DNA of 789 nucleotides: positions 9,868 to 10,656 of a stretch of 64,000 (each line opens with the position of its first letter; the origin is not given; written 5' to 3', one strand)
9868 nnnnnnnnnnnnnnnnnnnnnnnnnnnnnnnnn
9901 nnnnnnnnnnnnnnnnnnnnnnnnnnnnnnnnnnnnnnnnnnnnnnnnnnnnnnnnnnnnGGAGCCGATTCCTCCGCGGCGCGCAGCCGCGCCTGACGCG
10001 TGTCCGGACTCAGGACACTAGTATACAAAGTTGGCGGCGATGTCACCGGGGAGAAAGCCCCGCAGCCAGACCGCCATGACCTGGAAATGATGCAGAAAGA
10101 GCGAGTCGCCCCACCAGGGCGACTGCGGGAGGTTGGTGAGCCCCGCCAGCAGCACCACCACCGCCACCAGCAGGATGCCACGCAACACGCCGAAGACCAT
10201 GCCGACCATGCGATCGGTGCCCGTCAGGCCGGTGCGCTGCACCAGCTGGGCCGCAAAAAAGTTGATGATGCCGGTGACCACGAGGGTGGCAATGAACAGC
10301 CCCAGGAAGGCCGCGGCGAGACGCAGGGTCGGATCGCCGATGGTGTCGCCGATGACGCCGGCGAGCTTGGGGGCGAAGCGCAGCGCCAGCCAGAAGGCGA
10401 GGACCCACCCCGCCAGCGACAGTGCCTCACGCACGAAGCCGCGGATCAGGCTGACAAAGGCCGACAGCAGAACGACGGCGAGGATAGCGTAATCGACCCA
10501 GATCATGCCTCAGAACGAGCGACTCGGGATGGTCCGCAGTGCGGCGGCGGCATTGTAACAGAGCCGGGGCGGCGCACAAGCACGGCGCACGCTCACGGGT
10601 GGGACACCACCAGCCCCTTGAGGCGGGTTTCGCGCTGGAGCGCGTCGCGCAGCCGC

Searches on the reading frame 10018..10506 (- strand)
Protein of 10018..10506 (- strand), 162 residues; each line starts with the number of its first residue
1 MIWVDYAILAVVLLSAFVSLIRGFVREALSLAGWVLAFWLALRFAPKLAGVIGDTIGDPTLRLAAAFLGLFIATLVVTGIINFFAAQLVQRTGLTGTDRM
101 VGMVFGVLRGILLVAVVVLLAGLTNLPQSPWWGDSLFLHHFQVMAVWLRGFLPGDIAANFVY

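Call 9: search_protein_families(library=ncbifam, proteins=[window:10018-10506:-])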
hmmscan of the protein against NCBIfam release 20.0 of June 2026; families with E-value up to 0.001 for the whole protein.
window:10018-10506:- (162 aa): 2 families
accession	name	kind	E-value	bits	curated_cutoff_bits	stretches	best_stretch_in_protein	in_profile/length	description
NF008100.0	PRK10845.1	equivalog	5.6e-39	133.8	264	1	1-152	1-152/162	colicin V production protein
NF033740.0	MarP_fam_protase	equivalog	1.2e-05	24.5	250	1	4-119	1-115/390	MarP family serine protease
